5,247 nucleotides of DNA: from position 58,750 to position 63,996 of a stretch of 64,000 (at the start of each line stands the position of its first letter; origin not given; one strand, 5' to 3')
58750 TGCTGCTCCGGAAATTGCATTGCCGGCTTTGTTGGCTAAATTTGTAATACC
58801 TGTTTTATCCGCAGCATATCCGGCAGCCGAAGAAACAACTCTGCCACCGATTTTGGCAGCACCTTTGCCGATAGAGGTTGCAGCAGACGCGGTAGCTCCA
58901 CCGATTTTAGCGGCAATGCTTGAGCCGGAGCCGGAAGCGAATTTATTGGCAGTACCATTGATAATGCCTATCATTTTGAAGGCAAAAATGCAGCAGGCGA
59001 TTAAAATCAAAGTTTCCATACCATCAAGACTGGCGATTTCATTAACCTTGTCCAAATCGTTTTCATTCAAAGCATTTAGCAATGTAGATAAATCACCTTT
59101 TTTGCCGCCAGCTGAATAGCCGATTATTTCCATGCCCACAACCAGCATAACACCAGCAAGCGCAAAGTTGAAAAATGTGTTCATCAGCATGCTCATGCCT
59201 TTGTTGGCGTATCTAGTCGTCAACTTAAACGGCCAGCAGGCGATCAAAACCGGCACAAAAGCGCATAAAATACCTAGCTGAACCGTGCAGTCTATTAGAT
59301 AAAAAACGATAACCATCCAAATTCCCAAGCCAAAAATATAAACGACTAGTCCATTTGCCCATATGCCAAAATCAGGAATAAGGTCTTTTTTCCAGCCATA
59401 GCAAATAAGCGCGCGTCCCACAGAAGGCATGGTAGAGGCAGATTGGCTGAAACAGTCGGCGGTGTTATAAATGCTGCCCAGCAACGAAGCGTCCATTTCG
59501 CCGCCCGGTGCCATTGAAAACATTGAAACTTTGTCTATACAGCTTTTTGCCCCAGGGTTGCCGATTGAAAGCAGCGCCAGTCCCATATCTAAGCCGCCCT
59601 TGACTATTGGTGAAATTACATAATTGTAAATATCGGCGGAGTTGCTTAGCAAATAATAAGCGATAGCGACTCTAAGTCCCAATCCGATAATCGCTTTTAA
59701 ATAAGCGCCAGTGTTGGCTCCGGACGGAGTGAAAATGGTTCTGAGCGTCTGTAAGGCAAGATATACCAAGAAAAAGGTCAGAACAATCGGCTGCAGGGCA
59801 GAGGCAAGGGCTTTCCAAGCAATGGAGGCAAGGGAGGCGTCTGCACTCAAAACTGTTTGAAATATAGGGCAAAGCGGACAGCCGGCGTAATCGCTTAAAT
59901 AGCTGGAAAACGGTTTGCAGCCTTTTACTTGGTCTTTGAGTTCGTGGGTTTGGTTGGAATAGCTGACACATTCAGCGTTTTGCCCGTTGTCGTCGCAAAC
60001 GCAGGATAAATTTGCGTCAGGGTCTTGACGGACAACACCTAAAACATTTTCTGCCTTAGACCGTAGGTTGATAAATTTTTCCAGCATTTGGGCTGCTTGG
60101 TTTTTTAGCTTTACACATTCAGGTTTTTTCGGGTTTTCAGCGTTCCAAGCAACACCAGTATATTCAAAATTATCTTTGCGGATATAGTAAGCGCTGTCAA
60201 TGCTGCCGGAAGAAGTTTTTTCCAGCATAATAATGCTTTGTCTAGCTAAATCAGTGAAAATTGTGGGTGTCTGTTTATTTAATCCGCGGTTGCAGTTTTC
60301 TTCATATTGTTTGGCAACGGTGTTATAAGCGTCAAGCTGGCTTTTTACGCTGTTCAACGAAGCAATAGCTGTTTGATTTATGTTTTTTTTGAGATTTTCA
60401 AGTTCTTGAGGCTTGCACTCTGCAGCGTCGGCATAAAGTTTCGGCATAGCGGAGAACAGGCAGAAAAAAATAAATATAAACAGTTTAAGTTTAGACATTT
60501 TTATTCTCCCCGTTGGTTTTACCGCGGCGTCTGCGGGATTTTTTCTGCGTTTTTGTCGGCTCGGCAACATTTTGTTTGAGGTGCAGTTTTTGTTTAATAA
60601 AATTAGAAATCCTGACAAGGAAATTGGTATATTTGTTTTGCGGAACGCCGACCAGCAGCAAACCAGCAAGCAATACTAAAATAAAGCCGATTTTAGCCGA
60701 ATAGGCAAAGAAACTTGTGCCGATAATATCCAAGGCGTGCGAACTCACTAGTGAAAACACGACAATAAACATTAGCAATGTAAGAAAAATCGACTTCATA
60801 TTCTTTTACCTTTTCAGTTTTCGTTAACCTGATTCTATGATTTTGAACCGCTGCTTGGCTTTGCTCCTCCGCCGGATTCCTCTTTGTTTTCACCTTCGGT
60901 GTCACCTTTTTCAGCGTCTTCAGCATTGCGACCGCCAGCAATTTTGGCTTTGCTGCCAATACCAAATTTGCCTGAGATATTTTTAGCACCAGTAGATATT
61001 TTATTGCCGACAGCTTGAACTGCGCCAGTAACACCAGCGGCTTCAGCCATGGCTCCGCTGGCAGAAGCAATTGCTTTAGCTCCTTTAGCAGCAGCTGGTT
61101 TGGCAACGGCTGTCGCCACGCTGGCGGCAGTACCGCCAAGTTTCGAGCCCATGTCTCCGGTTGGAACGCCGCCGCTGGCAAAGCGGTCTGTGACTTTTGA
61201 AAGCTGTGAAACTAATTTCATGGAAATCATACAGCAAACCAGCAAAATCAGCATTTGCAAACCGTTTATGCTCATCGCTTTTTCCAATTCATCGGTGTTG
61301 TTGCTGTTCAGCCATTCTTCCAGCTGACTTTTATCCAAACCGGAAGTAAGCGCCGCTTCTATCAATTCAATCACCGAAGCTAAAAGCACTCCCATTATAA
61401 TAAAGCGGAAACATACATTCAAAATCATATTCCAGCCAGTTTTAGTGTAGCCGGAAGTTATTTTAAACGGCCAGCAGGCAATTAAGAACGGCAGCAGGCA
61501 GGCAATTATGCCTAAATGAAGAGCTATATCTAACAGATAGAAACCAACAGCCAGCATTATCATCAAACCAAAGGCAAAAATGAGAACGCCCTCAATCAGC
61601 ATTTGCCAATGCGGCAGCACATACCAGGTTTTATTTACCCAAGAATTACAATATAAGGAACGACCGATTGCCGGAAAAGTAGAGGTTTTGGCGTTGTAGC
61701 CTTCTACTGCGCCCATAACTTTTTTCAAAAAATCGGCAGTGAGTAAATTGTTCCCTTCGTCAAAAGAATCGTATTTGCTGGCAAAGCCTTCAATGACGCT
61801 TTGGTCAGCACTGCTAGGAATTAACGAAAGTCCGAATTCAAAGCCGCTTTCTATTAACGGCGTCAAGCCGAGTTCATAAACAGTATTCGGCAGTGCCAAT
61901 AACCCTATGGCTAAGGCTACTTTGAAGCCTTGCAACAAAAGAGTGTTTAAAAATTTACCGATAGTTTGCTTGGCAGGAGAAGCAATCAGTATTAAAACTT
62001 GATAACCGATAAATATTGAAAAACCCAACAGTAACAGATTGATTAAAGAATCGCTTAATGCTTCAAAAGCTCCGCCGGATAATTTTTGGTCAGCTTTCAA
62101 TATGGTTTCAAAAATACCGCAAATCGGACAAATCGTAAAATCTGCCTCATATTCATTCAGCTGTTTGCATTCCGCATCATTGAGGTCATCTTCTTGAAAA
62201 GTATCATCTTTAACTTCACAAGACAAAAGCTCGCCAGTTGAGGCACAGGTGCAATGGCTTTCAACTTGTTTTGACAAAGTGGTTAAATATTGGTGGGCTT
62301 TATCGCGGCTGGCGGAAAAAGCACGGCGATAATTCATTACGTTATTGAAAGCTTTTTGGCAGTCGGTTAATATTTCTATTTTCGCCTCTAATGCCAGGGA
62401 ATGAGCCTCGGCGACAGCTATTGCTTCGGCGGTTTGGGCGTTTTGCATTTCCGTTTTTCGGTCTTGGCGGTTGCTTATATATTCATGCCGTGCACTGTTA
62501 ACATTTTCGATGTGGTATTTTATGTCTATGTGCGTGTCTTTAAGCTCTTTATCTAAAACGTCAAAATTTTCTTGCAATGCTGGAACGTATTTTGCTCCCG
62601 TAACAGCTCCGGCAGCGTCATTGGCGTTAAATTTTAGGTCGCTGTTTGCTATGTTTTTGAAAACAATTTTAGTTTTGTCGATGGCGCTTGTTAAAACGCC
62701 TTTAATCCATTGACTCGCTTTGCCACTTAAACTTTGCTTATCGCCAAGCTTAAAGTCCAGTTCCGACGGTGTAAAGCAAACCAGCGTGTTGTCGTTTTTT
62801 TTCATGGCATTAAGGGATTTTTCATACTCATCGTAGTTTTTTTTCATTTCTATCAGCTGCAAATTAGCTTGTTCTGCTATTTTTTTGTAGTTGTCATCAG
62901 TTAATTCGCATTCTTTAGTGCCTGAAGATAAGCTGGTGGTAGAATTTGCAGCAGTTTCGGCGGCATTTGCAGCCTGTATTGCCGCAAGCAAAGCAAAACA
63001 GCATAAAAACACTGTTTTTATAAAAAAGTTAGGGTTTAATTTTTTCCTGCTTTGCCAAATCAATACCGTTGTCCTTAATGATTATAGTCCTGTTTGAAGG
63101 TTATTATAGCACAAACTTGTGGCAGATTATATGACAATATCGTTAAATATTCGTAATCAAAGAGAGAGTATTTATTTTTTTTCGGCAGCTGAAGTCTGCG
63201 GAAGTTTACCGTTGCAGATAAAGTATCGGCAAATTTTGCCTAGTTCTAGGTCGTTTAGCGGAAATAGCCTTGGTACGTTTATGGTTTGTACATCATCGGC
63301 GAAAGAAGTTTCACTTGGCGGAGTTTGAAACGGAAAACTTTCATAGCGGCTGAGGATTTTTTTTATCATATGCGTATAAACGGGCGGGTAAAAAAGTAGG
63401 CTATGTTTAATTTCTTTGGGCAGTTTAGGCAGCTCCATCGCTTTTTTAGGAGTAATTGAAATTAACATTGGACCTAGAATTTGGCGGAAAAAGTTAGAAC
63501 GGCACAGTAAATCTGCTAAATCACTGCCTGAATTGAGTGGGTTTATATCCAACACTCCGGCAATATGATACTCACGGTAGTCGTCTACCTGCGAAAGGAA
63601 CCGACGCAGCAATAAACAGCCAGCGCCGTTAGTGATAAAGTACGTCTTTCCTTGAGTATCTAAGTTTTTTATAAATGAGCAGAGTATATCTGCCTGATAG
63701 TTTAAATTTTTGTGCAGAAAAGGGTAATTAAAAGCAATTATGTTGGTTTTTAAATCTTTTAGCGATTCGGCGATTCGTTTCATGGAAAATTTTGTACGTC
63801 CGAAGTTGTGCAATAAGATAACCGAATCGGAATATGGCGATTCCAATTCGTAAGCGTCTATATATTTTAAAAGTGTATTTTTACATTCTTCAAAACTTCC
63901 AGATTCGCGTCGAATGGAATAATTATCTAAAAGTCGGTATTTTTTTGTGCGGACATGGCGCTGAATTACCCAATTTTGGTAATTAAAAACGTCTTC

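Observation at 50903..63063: Tandem array of TrbL/VirB6-like membrane genes with no other type IV secretion parts nearby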

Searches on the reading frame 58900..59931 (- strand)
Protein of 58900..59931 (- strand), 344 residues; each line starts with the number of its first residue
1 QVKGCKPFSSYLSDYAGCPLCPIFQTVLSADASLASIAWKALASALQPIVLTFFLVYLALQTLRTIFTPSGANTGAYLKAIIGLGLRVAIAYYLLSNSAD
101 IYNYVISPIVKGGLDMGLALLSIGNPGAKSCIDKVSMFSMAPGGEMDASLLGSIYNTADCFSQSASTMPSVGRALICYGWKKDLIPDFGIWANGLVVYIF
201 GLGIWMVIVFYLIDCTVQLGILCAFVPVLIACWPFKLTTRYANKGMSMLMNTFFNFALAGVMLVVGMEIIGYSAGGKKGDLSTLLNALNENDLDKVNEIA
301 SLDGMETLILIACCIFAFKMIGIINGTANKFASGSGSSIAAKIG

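Call 46: find_homologous_proteins(query=A2, max_evalue=0.001)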
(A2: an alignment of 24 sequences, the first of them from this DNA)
Query A2 (24 sequences) (344 aa, profile of the alignment): 110 proteins with E <= 0.001 among 8000 candidates.
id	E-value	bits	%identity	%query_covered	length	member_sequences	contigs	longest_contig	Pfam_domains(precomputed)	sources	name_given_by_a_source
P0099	3.0e-112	393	39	100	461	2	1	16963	-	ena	-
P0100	1.3e-111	391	37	100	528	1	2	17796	-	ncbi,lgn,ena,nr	ncbi:MAG TPA: hypothetical protein DIC64_00815 [Alphaproteobacteria bacterium]|nr:hypothetical prote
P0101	1.8e-101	358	36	100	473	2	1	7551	-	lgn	-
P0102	1.2e-100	355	51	99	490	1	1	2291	-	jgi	jgi:hypothetical protein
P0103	2.7e-100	354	36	100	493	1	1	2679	-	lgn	-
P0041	2.7e-97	344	50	97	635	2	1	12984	-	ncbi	-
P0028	1.8e-94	335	51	100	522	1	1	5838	PF04610.20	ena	-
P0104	1.2e-93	332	22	44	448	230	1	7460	-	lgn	-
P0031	2.8e-93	331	51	97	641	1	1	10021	PF04610.20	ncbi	-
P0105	3.4e-89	318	47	99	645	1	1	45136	-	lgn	-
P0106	1.3e-88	316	28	22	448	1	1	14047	-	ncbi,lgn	-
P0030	2.0e-88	315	72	85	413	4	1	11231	PF04610.20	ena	-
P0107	4.7e-88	314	24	44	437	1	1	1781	-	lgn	-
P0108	7.2e-88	313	24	22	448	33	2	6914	PF04610.20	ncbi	-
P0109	6.7e-87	310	20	62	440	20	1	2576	-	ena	-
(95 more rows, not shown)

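Call 51: search_dna_similar(query=window:58900-59931:-, collection=plasmids, mode=protein, max_evalue=1, max_rows=20)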
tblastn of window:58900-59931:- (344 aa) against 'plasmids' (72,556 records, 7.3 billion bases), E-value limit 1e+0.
Records with a match: 20; places in all: 20; records where one place covers at least 80% of the query: 0.
Best place of each record, by identity: <60% 20.
By first word of the organism name: Escherichia 17; Klebsiella 1; Shigella 1; Salmonella 1.
By predicted mobility (MOB-suite, as given by PLSDB): non-mobilizable 20.
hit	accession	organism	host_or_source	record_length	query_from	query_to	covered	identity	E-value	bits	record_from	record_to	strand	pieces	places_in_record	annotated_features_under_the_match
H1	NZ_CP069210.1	Klebsiella pneumoniae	Homo sapiens,endotracheal aspirate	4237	208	268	18%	34.4%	3e-1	41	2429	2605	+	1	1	type IV secretion system protein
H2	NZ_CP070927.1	Escherichia coli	Homo sapiens,Bacterial pure ...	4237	208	268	18%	34.4%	3e-1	41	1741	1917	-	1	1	type IV secretion system protein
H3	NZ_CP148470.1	Escherichia coli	-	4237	208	268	18%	34.4%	3e-1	41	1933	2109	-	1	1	type IV secretion system protein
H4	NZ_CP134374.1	Escherichia coli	Chicken,Brazilian imported chicken meats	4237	208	268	18%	34.4%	3e-1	41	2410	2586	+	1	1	type IV secretion system protein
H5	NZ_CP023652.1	Shigella sonnei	Homo sapiens,human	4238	208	268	18%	34.4%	3e-1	40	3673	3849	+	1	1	type IV secretion system protein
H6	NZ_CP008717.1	Escherichia coli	Homo sapiens,Pleural Effusion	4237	208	268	18%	34.4%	3e-1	40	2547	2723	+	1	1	type IV secretion system protein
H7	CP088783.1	Escherichia coli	Homo sapiens,blood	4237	208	268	18%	34.4%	3e-1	40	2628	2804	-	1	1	type IV secretion system protein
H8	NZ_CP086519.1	Escherichia coli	Homo sapiens,stool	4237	208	268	18%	34.4%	3e-1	40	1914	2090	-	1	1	type IV secretion system protein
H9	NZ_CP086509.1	Escherichia coli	Homo sapiens,stool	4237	208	268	18%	34.4%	3e-1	40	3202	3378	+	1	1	type IV secretion system protein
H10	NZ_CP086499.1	Escherichia coli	Homo sapiens,stool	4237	208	268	18%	34.4%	3e-1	40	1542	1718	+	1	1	type IV secretion system protein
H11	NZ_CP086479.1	Escherichia coli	Homo sapiens,stool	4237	208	268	18%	34.4%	3e-1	40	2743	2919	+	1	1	type IV secretion system protein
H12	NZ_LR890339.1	Escherichia coli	Homo sapiens,blood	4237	208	268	18%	34.4%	3e-1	40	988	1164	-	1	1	type IV secretion system protein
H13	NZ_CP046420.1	Escherichia coli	swine,whole organism,liver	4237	208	268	18%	34.4%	3e-1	40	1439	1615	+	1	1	type IV secretion system protein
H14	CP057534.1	Escherichia coli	culture,Pooled sheep faecal samples ...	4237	208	268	18%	34.4%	3e-1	40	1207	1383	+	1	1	type IV secretion system protein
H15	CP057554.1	Escherichia coli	culture,Pooled sheep faecal samples ...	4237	208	268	18%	34.4%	3e-1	40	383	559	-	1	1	type IV secretion system protein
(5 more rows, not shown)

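Call 53: search_protein_representatives(alignment_id=A3)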
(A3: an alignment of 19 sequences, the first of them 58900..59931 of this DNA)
Query: 19 sequences, 442 profile positions. Proteins with E-value up to 0.001 (for the whole library): 2003; up to 1e-10: 1530; up to 1e-30: 803. The best 150 are listed.
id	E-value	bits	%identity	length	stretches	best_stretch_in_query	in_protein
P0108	2.3e-179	613.2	-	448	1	1-441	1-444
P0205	5.8e-131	453.7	-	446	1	6-440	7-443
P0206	6.8e-120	417.2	-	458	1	1-432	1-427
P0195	3.7e-118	411.5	-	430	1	1-423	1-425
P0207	6.1e-118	410.8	-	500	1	2-437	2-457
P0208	1.8e-117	409.2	-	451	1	1-439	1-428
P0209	5.4e-117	407.7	-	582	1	35-435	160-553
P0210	5.0e-113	394.6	-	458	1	1-431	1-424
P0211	8.5e-113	393.8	-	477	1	3-439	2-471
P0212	6.1e-112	391.0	-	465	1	1-440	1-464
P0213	2.0e-111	389.3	-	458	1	1-433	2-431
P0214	2.6e-110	385.7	-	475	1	1-413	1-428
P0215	5.8e-110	384.5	-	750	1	28-418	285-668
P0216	6.1e-110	384.4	-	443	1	1-437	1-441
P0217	8.7e-109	380.6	-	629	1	32-410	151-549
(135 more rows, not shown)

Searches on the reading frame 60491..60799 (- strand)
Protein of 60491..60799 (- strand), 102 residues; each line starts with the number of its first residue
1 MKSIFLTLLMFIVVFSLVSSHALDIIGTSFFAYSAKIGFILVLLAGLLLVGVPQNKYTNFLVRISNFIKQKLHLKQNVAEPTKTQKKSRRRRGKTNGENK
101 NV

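Call 16: search_protein_families(library=pfam, proteins=[window:60491-60799:-], max_evalue=1)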
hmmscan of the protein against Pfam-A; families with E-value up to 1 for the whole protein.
window:60491-60799:- (102 aa): 1 family
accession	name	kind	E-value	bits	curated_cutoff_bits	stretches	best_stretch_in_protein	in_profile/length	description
PF13700.11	DUF4158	-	0.16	12.3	27.4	1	20-91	29-98/165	Domain of unknown function (DUF4158)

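Call 36: search_protein_families(library=ncbifam, proteins=[window:60491-60799:-], max_evalue=0.1)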
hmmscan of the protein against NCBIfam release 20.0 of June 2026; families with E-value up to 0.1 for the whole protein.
window:60491-60799:- (102 aa): 1 family
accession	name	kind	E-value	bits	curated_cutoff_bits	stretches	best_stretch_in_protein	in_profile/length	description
NF045996.1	MAG0920_fam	subfamily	0.00085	18.8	43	1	3-85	65-147/232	MAG0920 family protein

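Call 59: search_protein_families(library=padloc, proteins=[window:60491-60799:-], max_evalue=0.01)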
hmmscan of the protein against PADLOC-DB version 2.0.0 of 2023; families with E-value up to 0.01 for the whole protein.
window:60491-60799:- (102 aa): 0 families

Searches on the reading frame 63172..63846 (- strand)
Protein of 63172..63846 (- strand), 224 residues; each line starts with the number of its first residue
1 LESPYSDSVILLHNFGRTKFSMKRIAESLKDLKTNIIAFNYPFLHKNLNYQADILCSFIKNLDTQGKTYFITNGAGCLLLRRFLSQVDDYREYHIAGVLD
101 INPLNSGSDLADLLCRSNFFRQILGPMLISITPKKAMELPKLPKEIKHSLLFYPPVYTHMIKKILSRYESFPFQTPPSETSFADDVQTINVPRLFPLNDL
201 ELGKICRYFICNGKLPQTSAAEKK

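Call 4: search_protein_families(library=pfam, proteins=[window:63172-63846:-], max_evalue=1)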
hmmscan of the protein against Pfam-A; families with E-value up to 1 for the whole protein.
window:63172-63846:- (224 aa): 1 family
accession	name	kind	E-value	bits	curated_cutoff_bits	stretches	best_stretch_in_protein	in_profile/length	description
PF05903.20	Peptidase_C97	-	0.22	11.8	29.2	1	14-60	76-122/151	PPPDE putative peptidase domain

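Call 10: find_encoding_contigs(protein=window:63172-63846:-, flank=10000, max_places=4)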
Protein window:63172-63846:- (224 aa): no gene with exactly this product is on record in the collection.

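Call 36: search_protein_families(library=ncbifam, proteins=[window:63172-63846:-], max_evalue=0.1)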
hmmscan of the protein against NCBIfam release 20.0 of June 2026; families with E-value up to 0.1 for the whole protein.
window:63172-63846:- (224 aa): 0 families

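Call 59: search_protein_families(library=padloc, proteins=[window:63172-63846:-], max_evalue=0.01)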
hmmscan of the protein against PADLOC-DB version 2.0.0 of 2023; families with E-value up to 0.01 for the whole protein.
window:63172-63846:- (224 aa): 0 families
